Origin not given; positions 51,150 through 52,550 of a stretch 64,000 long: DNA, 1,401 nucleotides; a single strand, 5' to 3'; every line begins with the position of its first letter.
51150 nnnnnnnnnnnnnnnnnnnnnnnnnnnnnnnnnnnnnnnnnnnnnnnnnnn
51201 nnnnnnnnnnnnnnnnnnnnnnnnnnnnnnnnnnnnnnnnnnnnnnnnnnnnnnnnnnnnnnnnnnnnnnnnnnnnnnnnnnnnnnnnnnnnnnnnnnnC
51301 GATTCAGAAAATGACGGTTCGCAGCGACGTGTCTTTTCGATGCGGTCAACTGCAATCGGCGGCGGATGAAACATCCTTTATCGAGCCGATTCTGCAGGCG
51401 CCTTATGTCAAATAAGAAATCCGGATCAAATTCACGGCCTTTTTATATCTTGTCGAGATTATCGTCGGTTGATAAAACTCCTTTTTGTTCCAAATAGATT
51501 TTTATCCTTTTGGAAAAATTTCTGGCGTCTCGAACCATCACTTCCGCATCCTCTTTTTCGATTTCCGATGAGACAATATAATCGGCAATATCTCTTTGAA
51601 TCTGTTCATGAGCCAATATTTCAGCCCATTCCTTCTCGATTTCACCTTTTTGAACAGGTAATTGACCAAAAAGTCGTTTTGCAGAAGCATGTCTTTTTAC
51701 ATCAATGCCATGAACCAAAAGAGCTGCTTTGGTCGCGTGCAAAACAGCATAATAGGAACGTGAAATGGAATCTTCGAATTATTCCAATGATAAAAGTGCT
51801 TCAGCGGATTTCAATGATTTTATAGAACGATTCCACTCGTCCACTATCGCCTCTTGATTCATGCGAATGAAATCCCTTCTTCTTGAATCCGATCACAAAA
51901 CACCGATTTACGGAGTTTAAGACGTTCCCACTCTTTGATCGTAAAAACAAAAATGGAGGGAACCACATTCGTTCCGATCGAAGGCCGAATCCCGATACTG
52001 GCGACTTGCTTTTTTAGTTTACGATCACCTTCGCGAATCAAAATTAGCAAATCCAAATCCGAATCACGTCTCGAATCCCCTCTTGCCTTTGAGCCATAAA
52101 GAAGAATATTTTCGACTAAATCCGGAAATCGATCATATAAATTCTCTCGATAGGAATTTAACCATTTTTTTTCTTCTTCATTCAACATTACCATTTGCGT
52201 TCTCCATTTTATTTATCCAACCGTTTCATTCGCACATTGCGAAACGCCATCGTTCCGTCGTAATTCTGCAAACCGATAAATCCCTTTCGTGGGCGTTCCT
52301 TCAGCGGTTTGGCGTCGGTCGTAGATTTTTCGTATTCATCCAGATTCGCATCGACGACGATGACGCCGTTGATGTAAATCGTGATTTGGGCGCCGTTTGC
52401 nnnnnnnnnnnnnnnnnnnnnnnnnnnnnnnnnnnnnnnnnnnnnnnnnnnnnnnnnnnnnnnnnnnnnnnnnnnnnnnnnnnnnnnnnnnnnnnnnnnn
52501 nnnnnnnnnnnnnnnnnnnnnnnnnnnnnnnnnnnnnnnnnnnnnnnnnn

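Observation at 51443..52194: HEPN-MNT module with a stop-interrupted HEPN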

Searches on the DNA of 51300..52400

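Call 62: search_rna_families(source=window, start=51300, end=52400, threshold=evalue, max_evalue=1)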
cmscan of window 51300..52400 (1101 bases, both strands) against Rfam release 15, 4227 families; matches with E-value up to 1: 0.
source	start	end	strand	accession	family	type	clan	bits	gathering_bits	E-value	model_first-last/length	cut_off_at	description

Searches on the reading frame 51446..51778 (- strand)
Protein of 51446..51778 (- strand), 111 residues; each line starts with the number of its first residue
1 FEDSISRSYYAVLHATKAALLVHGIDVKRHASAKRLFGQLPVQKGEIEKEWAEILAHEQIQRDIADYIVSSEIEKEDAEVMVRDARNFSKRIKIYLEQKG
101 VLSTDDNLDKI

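Call 5: search_protein_families(library=pfam, proteins=[window:51446-51778:-], max_evalue=0.1)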
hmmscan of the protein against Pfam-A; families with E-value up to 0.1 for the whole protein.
seq(111 aa): 4 families
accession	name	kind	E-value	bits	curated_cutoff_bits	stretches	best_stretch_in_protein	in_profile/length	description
PF05168.19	HEPN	-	1.5e-12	48.1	22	1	2-93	25-115/117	HEPN domain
PF18726.6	HEPN_SAV_6107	-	0.0006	20.8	27.2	1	8-92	14-97/98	SAV_6107-like HEPN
PF14088.11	DUF4268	-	0.014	15.8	27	1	13-85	44-117/140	Domain of unknown function (DUF4268)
PF00427.26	PBS_linker_poly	-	0.094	13.2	28.7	0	32-76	73-116/126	Phycobilisome Linker polypeptide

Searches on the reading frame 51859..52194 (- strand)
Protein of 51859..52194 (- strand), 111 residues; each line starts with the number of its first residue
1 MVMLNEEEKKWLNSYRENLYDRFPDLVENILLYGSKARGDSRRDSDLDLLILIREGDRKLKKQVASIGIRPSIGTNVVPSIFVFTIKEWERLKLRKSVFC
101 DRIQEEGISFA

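Call 5: search_protein_families(library=pfam, proteins=[window:51862-52194:-], max_evalue=0.1)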
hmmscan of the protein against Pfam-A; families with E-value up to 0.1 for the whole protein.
seq(111 aa): 4 families
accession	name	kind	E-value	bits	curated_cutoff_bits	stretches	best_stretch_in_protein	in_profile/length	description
PF01909.29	NTP_transf_2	-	1.1e-07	32.6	21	1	15-83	4-72/93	Nucleotidyltransferase domain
PF18765.7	Polbeta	-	3.2e-06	27.6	26.9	1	27-57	13-43/93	Polymerase beta, Nucleotidyltransferase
PF16188.10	Peptidase_M24_C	-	0.0014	18.9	28.9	1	3-27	22-46/63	C-terminal region of peptidase_M24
PF22600.2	MTPAP-like_central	-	0.022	15.3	27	1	8-63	18-73/139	Poly(A) RNA polymerase, mitochondrial-like, central palm domain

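Call 10: find_encoding_contigs(protein=window:51859-52194:-, flank=10000)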
Protein window:51859-52194:- (111 aa): 1 contig read that carries it; 1 place shown.
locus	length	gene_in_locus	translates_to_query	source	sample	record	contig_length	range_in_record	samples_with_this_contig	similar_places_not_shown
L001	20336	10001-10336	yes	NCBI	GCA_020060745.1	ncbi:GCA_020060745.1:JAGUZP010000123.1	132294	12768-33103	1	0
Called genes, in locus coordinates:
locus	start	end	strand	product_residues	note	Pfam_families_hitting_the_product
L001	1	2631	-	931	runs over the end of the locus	-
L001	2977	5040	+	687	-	PF07676:PD40 (faint), PF26549:Tricorn_N (faint), PF26550:Tricorn_2nd (faint), PF25174:Beta-prop_THOC3 (faint), PF23381:Beta-prop_IFT122_1st (faint), PF02897:Peptidase_S9_N (faint)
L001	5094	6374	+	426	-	PF07690:MFS_1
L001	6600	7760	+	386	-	PF00144:Beta-lactamase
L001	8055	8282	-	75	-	PF15919:HicB_lk_antitox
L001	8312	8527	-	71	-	PF07927:HicA_toxin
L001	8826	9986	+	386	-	PF06439:3keto-disac_hyd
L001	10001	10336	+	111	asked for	PF01909:NTP_transf_2, PF18765:Polbeta (weak)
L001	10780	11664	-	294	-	PF00989:PAS, PF08448:PAS_4 (weak), PF13188:PAS_8 (faint), PF13426:PAS_9, PF00990:GGDEF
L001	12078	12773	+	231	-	PF05685:Uma2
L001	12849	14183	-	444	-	PF01408:GFO_IDH_MocA, PF19051:GFO_IDH_MocA_C2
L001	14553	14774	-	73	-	PF07927:HicA_toxin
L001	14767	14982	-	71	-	-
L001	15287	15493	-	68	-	-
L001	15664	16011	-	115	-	-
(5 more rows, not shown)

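Call 20: list_cluster_members(proteins=[P0001, window:51859-52194:-])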
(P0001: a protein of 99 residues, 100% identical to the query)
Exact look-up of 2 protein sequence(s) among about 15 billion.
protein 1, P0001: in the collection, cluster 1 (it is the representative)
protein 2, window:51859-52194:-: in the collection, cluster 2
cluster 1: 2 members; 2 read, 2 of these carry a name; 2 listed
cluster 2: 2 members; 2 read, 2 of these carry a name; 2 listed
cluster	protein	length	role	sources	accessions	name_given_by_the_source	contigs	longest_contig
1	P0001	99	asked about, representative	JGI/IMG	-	uncharacterized protein (UPF0332 family)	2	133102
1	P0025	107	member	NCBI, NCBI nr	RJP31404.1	MAG: HEPN domain-containing protein [Candidatus Omnitrophota bacterium]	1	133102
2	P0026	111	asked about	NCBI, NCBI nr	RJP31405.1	MAG: nucleotidyltransferase domain-containing protein [Candidatus Omnitrophota bacterium]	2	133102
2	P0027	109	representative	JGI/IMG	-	predicted nucleotidyltransferase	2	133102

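Call 21: find_encoding_contigs(protein=P0025, flank=10000, max_places=10)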
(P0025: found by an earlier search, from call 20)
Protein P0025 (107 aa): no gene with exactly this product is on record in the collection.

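Call 33: search_solved_structures(query=window:51859-52194:-, max_evalue=0.01)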
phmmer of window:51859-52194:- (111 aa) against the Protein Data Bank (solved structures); distinct sequences matched with E-value up to 0.01: 4.
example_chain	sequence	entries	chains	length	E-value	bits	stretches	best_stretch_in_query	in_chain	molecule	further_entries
9xbd_E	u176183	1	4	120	9.6e-05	25.8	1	23-108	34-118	Nucleotidyltransferase domain-containing protein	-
1wot_A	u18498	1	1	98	0.00014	25.2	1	30-74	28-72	PUTATIVE MINIMAL NUCLEOTIDYLTRANSFERASE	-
5yep_A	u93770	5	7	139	0.0011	22.3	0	18-53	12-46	Toxin-antitoxin system antidote Mnt family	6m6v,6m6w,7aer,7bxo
2rff_A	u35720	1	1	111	0.0044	20.4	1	17-56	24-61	Putative nucleotidyltransferase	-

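Call 53: search_protein_families(library=ncbifam, proteins=[window:51859-52194:-], max_evalue=0.01)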
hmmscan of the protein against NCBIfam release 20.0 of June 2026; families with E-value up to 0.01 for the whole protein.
window:51859-52194:- (111 aa): 4 families
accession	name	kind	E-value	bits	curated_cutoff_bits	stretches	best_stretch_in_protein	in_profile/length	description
NF051895.1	anti_phage_HalB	equivalog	1.3e-06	28.1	190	1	30-57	2-29/211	anti-phage Hailong system nucleotidyltransferase HalB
NF047752.1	MntA_antitoxin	equivalog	2.7e-06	27.2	60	1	27-57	7-37/106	type VII toxin-antitoxin system MntA family adenylyltransferase antitoxin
NF012212.1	ANT_9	subfamily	0.00092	18.5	340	1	23-60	17-54/249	aminoglycoside nucleotidyltransferase ANT(9)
NF028535.0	ANT_4p_II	subfamily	0.0032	16.8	350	1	16-91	9-79/251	ANT(4')-II family aminoglycoside nucleotidyltransferase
